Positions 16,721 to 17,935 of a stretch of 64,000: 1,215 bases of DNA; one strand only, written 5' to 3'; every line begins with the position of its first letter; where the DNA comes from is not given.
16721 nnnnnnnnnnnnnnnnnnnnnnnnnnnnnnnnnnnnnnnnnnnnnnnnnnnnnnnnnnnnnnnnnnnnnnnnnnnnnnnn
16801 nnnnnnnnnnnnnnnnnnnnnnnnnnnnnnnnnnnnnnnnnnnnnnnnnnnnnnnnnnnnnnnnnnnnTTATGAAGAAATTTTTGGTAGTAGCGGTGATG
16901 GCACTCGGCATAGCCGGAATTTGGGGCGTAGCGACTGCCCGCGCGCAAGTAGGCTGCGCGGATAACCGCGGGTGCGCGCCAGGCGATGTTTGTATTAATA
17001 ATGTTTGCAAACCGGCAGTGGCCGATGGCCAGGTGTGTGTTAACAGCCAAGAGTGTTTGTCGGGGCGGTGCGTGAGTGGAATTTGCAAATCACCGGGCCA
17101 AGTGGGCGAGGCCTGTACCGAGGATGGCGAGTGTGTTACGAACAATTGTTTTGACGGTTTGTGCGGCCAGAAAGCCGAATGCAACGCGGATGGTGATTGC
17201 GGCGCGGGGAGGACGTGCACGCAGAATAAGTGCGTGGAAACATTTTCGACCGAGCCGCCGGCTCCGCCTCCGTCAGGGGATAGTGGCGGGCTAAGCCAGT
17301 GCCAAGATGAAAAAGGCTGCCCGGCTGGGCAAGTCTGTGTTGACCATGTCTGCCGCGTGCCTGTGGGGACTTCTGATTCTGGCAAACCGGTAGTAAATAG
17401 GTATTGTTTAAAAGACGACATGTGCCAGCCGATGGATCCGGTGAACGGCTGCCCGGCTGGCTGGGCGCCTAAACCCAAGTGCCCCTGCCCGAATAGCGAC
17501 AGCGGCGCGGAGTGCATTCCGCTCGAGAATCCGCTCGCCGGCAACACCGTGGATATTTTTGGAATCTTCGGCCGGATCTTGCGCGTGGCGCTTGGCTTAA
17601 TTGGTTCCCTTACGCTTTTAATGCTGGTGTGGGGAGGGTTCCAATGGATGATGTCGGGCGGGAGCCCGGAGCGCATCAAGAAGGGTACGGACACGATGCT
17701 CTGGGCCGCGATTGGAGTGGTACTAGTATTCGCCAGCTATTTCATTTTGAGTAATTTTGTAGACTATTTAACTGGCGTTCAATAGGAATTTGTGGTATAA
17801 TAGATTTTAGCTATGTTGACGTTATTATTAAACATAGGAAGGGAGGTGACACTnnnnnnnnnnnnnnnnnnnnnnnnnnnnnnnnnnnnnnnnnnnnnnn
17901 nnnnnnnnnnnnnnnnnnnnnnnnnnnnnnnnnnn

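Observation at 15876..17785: Large cysteine-rich ectodomains with tandem 4-Cys modules fused to the pilin module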

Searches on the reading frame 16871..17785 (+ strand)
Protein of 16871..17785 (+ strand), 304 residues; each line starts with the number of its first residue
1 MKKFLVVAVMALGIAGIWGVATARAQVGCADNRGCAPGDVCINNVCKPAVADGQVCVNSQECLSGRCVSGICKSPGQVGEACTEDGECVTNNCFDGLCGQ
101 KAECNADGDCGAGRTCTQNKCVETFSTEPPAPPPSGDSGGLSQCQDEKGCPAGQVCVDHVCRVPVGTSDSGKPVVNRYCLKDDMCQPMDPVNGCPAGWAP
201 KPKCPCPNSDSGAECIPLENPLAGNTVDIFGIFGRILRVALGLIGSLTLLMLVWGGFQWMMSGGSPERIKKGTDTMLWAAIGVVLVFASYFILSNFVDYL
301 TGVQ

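Call 3: search_protein_families(library=pfam, proteins=[window:16871-17785:+], max_evalue=1)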
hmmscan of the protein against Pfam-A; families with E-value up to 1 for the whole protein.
window:16871-17785:+ (304 aa): 6 families
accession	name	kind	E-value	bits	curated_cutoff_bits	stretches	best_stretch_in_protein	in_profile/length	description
PF18895.5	T4SS_pilin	-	2.7e-10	40.6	26.6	1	232-296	8-71/71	Type IV secretion system pilin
PF23416.1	DUF7107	-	4.4e-08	33.8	24.6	3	29-72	2-46/48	Domain of unknown function (DUF7107)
PF01683.23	EB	-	0.00017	22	24.3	2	35-73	1-40/52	EB module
PF21164.2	Dumpy_DPY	-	0.014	15.8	27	1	102-122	2-22/24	Dumpy, DPY module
PF04706.18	Dickkopf_N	-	0.021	15.6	25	1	25-46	29-50/51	Dickkopf N-terminal cysteine-rich region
PF04956.18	TrbC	-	0.044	14.4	27.9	1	241-294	49-96/98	TrbC/VIRB2 pilin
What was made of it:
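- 16871..17785 (+): P3: pilin paralog (304 aa, 26 Cys) with the tandem 4-Cys modules. PF18895 40.6 bits and PF23416 DUF7107 33.8 bits, both above their cut-offs (call 3).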

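Call 10: find_homologous_proteins(query=window:16871-17782:+, max_evalue=0.001)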
Query window:16871-17782:+ (304 aa): 14 proteins with E <= 0.001 among 2820 candidates.
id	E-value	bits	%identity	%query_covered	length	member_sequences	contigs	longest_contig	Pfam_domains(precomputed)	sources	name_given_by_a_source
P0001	7.7e-208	707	100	100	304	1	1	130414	PF18895.6,PF23416.2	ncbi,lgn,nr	ncbi:MAG: hypothetical protein Q7K39_03230 [Candidatus Magasanikbacteria bacterium]|nr:hypothetical 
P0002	6.4e-65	238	62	53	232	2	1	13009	PF18895.6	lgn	-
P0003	5.5e-64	235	55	67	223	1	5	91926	PF18895.6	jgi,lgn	jgi:hypothetical protein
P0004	9.1e-57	211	68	44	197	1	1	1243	PF18895.6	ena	-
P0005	5.5e-50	189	65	41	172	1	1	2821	PF18895.6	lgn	-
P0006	1.2e-46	178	65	41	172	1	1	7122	PF18895.6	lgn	-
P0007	2.1e-42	164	58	41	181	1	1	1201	PF18895.6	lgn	-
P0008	9.0e-36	142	57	41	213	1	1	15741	PF18895.6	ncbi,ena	-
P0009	3.9e-31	127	66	29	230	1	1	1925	PF18895.6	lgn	-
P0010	1.0e-29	122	55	37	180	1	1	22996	PF18895.6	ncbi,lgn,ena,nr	ncbi:MAG: membrane protein of unknown function [Parcubacteria group bacterium Gr01-1014_13]|nr:MAG: 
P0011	1.6e-28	118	61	31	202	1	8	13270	PF18895.6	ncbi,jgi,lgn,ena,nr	ncbi:MAG TPA: pilin [Patescibacteria group bacterium]|nr:pilin [Patescibacteria group bacterium]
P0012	1.7e-26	111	45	41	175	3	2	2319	PF18895.6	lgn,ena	-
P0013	1.5e-25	108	51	37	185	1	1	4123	PF18895.6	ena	-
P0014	4.3e-25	107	51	37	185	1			PF18895.6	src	-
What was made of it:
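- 16871..17785 (+): Identical to the NCBI hypothetical protein Q7K39_03230 of a Candidatus Magasanikbacteria MAG (call 10).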

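Call 12: search_protein_families(library=ncbifam, proteins=[window:16871-17785:+], max_evalue=1)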
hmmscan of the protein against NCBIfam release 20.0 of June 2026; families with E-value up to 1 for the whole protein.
window:16871-17785:+ (304 aa): 2 families
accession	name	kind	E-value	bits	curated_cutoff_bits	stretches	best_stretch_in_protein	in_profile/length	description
NF045849.1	ICE_MMCAP2_0565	equivalog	6.7e-05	22.5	40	1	232-297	12-77/80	Mbov_0395 family pilin-like conjugal transfer protein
TIGR04201.1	Myxo_Cys_RPT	repeat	0.018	15.1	25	2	102-121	3-22/22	Cys-rich repeat-containing protein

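Call 35: find_encoding_contigs(protein=P0003, flank=10000, max_places=3)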
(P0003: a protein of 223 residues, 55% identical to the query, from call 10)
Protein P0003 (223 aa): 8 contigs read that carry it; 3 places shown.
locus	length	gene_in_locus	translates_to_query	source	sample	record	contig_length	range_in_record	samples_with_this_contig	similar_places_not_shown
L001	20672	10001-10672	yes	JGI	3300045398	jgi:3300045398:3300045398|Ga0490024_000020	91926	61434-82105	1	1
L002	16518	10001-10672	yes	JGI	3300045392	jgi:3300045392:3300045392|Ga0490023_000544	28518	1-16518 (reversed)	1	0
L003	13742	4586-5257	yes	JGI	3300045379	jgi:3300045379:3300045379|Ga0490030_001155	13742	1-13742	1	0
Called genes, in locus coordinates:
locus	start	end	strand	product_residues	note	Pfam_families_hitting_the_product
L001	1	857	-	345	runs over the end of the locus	PF06068:TIP49 (faint), PF01078:Mg_chelatase (faint), PF05496:RuvB_N, PF00004:AAA, PF07728:AAA_5, PF17864:AAA_lid_4, PF05491:WHD_RuvB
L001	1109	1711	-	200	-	-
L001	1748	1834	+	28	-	-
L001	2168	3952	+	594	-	PF13620:CarboxypepD_reg, PF13715:CarbopepD_reg_2 (faint)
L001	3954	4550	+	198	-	-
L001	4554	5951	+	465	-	-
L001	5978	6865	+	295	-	PF00483:NTP_transferase, PF01128:IspD (weak), PF12804:NTP_transf_3 (weak)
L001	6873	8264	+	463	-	PF01547:SBP_bac_1, PF13416:SBP_bac_8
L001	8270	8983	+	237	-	PF18895:T4SS_pilin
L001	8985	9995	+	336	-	PF18895:T4SS_pilin (weak)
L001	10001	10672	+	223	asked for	PF18895:T4SS_pilin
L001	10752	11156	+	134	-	PF18895:T4SS_pilin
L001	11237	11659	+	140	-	PF18895:T4SS_pilin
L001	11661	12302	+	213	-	PF18895:T4SS_pilin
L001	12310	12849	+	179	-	PF18895:T4SS_pilin (weak)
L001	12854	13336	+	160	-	PF18895:T4SS_pilin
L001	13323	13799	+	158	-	PF18895:T4SS_pilin (weak)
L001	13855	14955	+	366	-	PF06925:MGDG_synth, PF04101:Glyco_tran_28_C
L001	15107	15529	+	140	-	-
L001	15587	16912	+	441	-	PF00403:HMA (weak), PF13386:DsbD_2, PF13473:Cupredoxin_1 (weak)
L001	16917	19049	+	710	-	PF00403:HMA, PF00122:E1-E2_ATPase, PF00702:Hydrolase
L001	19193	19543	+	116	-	PF18895:T4SS_pilin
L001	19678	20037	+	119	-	PF00312:Ribosomal_S15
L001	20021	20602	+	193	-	PF01936:NYN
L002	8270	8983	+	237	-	PF18895:T4SS_pilin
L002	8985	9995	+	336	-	PF18895:T4SS_pilin (weak)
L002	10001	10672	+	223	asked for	PF18895:T4SS_pilin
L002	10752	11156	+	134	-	PF18895:T4SS_pilin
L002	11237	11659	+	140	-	PF18895:T4SS_pilin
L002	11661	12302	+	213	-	PF18895:T4SS_pilin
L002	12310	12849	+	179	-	PF18895:T4SS_pilin (weak)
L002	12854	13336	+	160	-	PF18895:T4SS_pilin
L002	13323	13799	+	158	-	PF18895:T4SS_pilin (weak)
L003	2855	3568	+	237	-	PF18895:T4SS_pilin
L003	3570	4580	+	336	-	PF18895:T4SS_pilin (weak)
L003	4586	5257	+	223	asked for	PF18895:T4SS_pilin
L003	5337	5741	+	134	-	PF18895:T4SS_pilin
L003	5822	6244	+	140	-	PF18895:T4SS_pilin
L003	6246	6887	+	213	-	PF18895:T4SS_pilin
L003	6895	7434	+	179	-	PF18895:T4SS_pilin (weak)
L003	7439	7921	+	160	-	PF18895:T4SS_pilin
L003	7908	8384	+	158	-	PF18895:T4SS_pilin (weak)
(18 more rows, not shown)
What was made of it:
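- In relative L001 a DsbD_2/HMA/cupredoxin protein and a P-type ATPase lie about 1.8 kb downstream of the array (call 35).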

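Call 38: predict_structure(alignment_id=A2)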
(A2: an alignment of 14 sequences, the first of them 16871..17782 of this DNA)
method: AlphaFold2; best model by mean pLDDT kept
length: 304 residues; sequences in the alignment: 14
mean_pLDDT: 65.8   pTM: 0.26
mean pLDDT of the five models: 65.8, 64.6, 64.5, 62.7, 62.7
residues with pLDDT >= 90: 8; 70-90: 151; 50-70: 67; < 50: 78
segments of 3 or more residues with pLDDT < 50: 18-26, 52-82, 86-102, 127-139
pLDDT, mean of each block of 10 residues (from residue 1): 72 60 51 79 77 45 39 39 45 37 62 76 61 45 77 82 62 67 84 89 76 59 53 75 82 80 70 76 81 76 56
secondary structure, 60 per line:
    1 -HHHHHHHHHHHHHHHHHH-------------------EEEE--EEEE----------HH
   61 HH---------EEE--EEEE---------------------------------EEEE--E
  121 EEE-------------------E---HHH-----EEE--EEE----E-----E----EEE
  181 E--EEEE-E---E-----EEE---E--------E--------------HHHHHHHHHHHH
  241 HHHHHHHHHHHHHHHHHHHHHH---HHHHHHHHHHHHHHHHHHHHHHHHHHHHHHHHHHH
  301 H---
elements in order: H2-19 E39-42 E45-48 H59-62 E72-74 E77-80 E114-117 E120-123 E155-157 E160-162 E178-181 E184-187 E199-201 H229-262 H266-301
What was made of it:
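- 16955..17008 (+): Module 1, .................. (spacing 5-5-4). AF2 beta-hairpin, pLDDT about 78 (call 38).
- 17036..17233 (+): Modules 2-4 (aa 56-72, 82-98, 104-121). This block is absent from the L001 ortholog. AF2 confidence is low for modules 2 and 3 (call 38).
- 17405..17515 (+): Membrane-proximal 6-Cys domain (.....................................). It is the best-predicted part of the ectodomain, pLDDT 84-89 (call 38).
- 17555..17773 (+): P3 pilin hairpin: two hydrophobic helices joined by the loop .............. AF2 helices 229-262 and 266-301 (call 38).
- On Disulfide-bonded extracellular module (general class): Model coordinates are not returned, so Cys-Cys distances could not be measured. 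pLDDT is below 50 for modules 2 and 3 (call 38).
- AF2 gives a helix-loop-helix at P3 aa 229-301 (call 38).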

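Call 44: fold_search(model_id=the predicted structure, library=pdb)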
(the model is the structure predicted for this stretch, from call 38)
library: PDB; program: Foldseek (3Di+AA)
matches with E <= 10: 21; with E <= 0.001: 0
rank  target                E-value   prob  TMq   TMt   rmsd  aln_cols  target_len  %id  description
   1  5o57_MODEL_1_A        1.4e+00  0.12  0.09  0.26  15.7        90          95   18  Solution Structure of the N-terminal Region of Dkk4 (released 2018-06-13)
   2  2po8_MODEL_1_A        3.2e+00  0.51  0.07  0.58   1.1        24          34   25  The structure of a two-disulfide intermediate of MCoTI-II (released 2008-05-06)
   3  1h9i_I                4.1e+00  0.47  0.08  0.68   1.1        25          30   36  COMPLEX OF EETI-II MUTANT WITH PORCINE TRYPSIN (released 2004-07-26)
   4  1w7z_A                4.4e+00  0.41  0.08  0.64   1.3        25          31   36  Crystal structure of the free (uncomplexed) Ecballium elaterium trypsin inhibitor (EETI-II) (released 2005-11-01)
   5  1h9h_I                4.4e+00  0.38  0.08  0.65   1.4        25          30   36  COMPLEX OF EETI-II WITH PORCINE TRYPSIN (released 2004-07-26)
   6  6mm4_MODEL_1_A        4.7e+00  0.23  0.08  0.64   7.7        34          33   32  Solution NMR Structure of Engineered Cystine Knot Protein 2.5F (released 2019-10-02)
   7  6b87_B                5.0e+00  0.23  0.19  0.54   5.2        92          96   18  Crystal structure of transmembrane protein TMHC2_E (released 2018-03-14)
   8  9qaw_B                5.3e+00  0.01  0.10  0.02  16.2       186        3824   22  CryoEM structure of the human LRP2 receptor ectodomain in complex with LRPAP1 (released 2026-03-11)
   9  8cwy_B                6.1e+00  0.14  0.18  0.52   4.4        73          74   15  Accurate computational design of genetically encoded 3D protein crystals (released 2023-11-01)
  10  7nam_B                6.5e+00  0.21  0.07  0.57   0.9        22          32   32  LRP6_E1 in complex with Lr-EET-3.5 (released 2022-06-29)
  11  6b87_A                6.5e+00  0.13  0.17  0.43   6.0        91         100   18  Crystal structure of transmembrane protein TMHC2_E (released 2018-03-14)
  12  8jut_A                6.5e+00  0.01  0.07  0.01  23.6       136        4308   18  rat megalin RAP complex (released 2024-06-19)
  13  7ung_j                7.4e+00  0.01  0.10  0.12  31.8       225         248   13  48-nm repeat of the human respiratory doublet microtubule (released 2022-10-05)
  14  2m7t_MODEL_1_A        7.9e+00  0.21  0.07  0.60   0.9        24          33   29  Solution NMR Structure of Engineered Cystine Knot Protein 2.5D (released 2014-05-07)
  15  6b87_C                7.9e+00  0.16  0.20  0.53   4.9        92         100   17  Crystal structure of transmembrane protein TMHC2_E (released 2018-03-14)
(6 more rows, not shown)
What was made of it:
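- On Dickkopf N-terminal Cys-rich region (PF04706): Foldseek gives the Dkk4 N-terminal region at E=1.4, probability 0.12 (call 44).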

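Call 45: find_related_loci(query=A2, collection=genome_contigs, flank=6000)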
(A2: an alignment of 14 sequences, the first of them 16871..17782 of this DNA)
Query A2 (304 aa) in genome_contigs; peptide patterns used: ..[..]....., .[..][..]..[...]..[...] (x = any residue, [..] = any of these).
102 stretches matched a pattern; 70 encode a relative of the query (tblastn E <= 1e-3); 70 distinct loci.
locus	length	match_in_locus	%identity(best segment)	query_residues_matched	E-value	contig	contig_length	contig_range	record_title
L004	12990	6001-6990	55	192-302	7e-36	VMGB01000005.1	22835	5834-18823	MAG: Parcubacteria group bacterium Gr01-1014_13 G01um101413_scaffold_1002, whole genome shotgun sequence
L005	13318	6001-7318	61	200-302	1e-34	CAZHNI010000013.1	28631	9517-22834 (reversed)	MAG TPA_asm: uncultured Gammaproteobacteria bacterium isolate SRP257259_co1_325 genome assembly, contig: NODE_1780_lengt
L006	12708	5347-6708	60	201-301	5e-34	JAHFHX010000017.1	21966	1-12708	MAG: Candidatus Magasanikiibacteriota bacterium isolate nzgw349 NODE_3113_length_21967_cov_3.623043, whole genome shotgu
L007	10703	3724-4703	61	178-302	9e-33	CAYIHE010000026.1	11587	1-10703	MAG TPA_asm: uncultured Gammaproteobacteria bacterium isolate ERP119705_co20_215 genome assembly, contig: NODE_6557_leng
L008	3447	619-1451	61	211-304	2e-32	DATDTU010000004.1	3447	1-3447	MAG TPA_asm: Patescibacteria group bacterium isolate SMAG_U8039 k141_811991, whole genome shotgun sequence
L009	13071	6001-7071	55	209-302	8e-32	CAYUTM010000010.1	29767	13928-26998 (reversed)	MAG TPA_asm: uncultured Gammaproteobacteria bacterium isolate SRP219642_co6_412 genome assembly, contig: NODE_1124_lengt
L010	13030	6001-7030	59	216-302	3e-31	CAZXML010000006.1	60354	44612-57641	MAG TPA_asm: uncultured Gammaproteobacteria bacterium isolate SRP119689_co1_192 genome assembly, contig: NODE_550_length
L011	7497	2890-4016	38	116-301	5e-31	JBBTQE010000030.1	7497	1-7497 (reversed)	MAG: Patescibacteria group bacterium isolate H43-bin188_1 H43_bin188_1_000000000030, whole genome shotgun sequence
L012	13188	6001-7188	56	218-304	3e-30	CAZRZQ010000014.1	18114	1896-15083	MAG TPA_asm: uncultured Gammaproteobacteria bacterium isolate SRP062349_co1_291 genome assembly, contig: NODE_421_length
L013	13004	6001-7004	56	179-303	5e-32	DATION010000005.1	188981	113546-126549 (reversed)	MAG TPA_asm: Candidatus Udaeobacter sp. isolate SMAG_U15825 k141_545700, whole genome shotgun sequence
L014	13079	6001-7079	44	171-302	3e-29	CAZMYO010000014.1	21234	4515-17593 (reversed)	MAG TPA_asm: uncultured Gammaproteobacteria bacterium isolate binchicken_co203_87 genome assembly, contig: k141_3156571,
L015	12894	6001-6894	52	108-301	2e-27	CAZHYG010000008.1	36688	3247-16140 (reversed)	MAG TPA_asm: uncultured Gammaproteobacteria bacterium isolate SRP135725_co1_18 genome assembly, contig: NODE_1139_length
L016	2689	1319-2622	59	202-302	2e-27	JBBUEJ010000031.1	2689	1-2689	MAG: Patescibacteria group bacterium isolate H51-bin093_1 H51_bin093_1_000000000031, whole genome shotgun sequence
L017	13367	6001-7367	48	199-304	2e-28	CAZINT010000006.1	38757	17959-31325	MAG TPA_asm: uncultured Gammaproteobacteria bacterium isolate SRP257259_co1_139 genome assembly, contig: NODE_1046_lengt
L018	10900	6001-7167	47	29-301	6e-26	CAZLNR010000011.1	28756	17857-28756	MAG TPA_asm: uncultured Gammaproteobacteria bacterium isolate SRP286056_co2_342 genome assembly, contig: NODE_2276_lengt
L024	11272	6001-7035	48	210-304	5e-23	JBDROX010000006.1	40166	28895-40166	MAG: Candidatus Magasanikbacteria bacterium isolate MEGAHIT-group-1.981 k141_7121855, whole genome shotgun sequence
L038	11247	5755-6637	40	207-302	2e-17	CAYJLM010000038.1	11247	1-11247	MAG TPA_asm: uncultured Gammaproteobacteria bacterium isolate ERP124720_co1_154 genome assembly, contig: NODE_6817_lengt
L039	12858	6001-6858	39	180-301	3e-17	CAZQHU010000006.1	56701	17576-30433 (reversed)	MAG TPA_asm: uncultured Gammaproteobacteria bacterium isolate binchicken_co27_283 genome assembly, contig: NODE_938_leng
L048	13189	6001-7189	48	218-301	1e-14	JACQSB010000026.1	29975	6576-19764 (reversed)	MAG: Candidatus Uhrbacteria bacterium isolate NC_groundwater_1374_Ag_S-0.2um_48_44 S_p2_S4_coassembly_k141_3678687, whol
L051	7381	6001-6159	55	239-291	4e-14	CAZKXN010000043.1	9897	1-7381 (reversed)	MAG TPA_asm: uncultured Gammaproteobacteria bacterium isolate binchicken_co266_140 genome assembly, contig: NODE_12870_l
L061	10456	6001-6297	30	207-303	2e-9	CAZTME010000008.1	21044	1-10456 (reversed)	MAG TPA_asm: uncultured Pseudomonadales bacterium isolate SRP093185_co1_155 genome assembly, contig: NODE_1509_length_21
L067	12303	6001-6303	32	207-303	2e-8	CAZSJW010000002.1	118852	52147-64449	MAG TPA_asm: uncultured Pseudomonadales bacterium isolate SRP286056_co2_78 genome assembly, contig: NODE_132_length_1188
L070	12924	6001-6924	32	207-304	5e-10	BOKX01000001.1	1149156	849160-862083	Patescibacteria group bacterium BroJett032 DNA, sequence1, whole genome shotgun sequence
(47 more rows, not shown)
